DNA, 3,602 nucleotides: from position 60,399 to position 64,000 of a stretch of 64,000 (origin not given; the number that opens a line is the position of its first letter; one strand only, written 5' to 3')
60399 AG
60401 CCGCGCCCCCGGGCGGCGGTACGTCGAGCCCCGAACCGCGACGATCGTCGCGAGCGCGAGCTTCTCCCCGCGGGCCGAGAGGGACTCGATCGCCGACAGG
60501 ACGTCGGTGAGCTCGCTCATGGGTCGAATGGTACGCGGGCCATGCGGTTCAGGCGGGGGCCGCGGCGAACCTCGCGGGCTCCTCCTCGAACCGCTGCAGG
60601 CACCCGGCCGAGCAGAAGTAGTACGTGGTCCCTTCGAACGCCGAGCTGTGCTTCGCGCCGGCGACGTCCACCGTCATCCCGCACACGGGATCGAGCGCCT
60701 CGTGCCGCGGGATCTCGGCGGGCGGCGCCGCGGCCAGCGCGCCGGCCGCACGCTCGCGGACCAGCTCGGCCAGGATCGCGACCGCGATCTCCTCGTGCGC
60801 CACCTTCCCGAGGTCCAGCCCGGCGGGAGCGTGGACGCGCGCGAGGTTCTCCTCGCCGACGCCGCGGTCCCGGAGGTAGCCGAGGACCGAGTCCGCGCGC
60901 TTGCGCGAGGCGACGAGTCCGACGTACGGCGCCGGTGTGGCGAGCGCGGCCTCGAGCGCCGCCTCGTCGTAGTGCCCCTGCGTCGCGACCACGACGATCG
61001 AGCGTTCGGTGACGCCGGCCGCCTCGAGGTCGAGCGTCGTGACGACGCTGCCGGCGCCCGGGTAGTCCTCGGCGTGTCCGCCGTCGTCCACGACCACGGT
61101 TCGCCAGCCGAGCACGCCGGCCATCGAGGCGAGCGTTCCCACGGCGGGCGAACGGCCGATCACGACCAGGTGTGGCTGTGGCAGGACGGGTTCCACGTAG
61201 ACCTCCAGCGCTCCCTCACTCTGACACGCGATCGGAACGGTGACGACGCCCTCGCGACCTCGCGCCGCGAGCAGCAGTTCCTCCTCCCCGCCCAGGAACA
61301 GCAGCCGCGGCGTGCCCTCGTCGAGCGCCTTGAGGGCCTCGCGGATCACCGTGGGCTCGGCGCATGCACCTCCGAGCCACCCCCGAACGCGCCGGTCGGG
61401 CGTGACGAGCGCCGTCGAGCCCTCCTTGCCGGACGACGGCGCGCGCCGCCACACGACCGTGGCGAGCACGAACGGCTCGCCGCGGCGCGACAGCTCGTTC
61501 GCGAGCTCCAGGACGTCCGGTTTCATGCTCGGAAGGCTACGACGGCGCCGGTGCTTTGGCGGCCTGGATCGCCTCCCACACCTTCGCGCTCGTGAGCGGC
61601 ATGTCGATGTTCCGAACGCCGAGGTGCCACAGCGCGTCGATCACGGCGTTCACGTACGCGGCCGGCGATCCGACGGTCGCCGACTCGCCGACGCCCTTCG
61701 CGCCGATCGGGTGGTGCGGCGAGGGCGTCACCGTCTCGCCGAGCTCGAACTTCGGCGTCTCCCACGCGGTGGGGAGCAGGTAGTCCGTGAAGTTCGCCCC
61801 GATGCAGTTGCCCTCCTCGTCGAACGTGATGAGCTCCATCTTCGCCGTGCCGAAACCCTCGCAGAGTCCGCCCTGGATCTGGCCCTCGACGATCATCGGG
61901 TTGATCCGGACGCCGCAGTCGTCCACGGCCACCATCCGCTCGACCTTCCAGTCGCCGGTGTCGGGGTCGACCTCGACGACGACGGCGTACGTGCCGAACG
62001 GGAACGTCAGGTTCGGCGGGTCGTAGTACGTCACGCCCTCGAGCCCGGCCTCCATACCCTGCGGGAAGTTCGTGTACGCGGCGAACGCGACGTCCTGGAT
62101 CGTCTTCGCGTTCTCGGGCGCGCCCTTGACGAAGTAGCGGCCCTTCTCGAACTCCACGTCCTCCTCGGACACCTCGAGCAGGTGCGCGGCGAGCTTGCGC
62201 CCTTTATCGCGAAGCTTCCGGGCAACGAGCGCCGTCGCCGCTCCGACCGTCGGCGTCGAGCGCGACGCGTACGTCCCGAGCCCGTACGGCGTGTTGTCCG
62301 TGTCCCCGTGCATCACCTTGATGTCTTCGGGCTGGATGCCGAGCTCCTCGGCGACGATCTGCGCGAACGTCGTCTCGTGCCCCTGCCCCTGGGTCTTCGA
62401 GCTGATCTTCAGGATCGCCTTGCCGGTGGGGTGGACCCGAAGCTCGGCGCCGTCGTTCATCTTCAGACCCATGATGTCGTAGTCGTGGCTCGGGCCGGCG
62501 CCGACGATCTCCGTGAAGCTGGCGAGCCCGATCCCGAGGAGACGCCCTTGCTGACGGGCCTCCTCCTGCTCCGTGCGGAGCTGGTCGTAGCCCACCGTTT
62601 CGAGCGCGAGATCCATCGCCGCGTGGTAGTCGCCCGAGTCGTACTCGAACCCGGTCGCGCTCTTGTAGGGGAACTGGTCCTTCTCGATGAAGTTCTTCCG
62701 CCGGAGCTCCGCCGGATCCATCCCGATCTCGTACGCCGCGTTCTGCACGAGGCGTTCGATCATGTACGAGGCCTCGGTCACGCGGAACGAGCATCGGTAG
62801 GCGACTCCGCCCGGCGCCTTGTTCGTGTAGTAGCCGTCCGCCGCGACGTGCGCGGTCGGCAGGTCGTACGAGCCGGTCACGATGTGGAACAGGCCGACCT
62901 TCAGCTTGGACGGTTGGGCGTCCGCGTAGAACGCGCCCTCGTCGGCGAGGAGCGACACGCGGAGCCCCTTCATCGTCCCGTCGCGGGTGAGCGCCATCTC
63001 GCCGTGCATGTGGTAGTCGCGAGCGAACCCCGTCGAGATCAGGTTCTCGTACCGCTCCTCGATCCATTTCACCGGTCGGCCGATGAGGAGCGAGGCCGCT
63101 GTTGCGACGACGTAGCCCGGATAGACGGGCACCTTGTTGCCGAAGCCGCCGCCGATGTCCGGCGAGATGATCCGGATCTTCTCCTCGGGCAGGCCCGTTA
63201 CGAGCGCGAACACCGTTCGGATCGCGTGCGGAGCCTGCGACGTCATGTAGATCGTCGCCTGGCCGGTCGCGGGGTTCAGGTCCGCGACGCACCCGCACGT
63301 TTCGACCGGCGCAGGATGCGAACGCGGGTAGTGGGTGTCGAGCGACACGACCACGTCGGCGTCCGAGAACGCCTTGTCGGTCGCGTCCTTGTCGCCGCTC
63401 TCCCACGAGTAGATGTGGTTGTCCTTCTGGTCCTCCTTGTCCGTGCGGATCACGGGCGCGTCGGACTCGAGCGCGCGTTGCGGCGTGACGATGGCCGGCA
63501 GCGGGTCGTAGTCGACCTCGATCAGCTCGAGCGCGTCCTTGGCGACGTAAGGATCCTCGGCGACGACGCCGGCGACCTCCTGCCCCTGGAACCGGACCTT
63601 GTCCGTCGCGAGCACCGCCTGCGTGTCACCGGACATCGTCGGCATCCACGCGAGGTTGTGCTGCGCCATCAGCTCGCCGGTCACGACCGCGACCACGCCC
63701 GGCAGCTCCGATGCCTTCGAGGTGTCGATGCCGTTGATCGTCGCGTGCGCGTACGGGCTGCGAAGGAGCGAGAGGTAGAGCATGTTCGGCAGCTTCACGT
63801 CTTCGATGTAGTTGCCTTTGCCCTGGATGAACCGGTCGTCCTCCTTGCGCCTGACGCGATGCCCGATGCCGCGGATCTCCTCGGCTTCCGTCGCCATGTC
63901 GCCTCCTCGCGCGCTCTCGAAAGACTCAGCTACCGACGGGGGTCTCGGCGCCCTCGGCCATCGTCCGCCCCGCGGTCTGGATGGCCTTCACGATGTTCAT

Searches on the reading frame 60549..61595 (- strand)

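Call 38: search_protein_families(library=pfam, proteins=[window:60549-61595:-])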
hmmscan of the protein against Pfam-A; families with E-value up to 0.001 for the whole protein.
window:60549-61595:- (348 aa): 4 families
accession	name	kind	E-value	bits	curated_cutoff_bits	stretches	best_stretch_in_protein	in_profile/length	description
PF13478.12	XdhC_C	-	2.1e-28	99.8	29.7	1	143-278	1-125/125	XdhC Rossmann domain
PF02625.21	XdhC_CoxI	-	5.7e-18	65.1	24.3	1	37-99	3-65/68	XdhC and CoxI family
PF04945.19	YHS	-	1.7e-13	50.7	30.3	1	302-345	3-45/47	YHS domain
PF24273.1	TRASH_HVO_1752_C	-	7.9e-06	26.4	27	1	304-343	6-43/47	HVO_1752, C-terminal TRASH domain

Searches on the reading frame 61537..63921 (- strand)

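Call 38: search_protein_families(library=pfam, proteins=[window:61537-63921:-])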
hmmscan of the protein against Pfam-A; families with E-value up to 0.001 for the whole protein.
window:61537-63921:- (794 aa): 3 families
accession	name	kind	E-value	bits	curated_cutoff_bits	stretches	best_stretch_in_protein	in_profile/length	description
PF20256.3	MoCoBD_2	-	2.4e-88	296.7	27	1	439-723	2-283/283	Molybdopterin cofactor-binding domain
PF02738.23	MoCoBD_1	-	2.2e-72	243.6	27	1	163-411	3-244/244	Molybdopterin cofactor-binding domain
PF01315.27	Ald_Xan_dh_C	-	1.5e-34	119.1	31.3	1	33-142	1-110/110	Aldehyde oxidase and xanthine dehydrogenase, a/b hammerhead domain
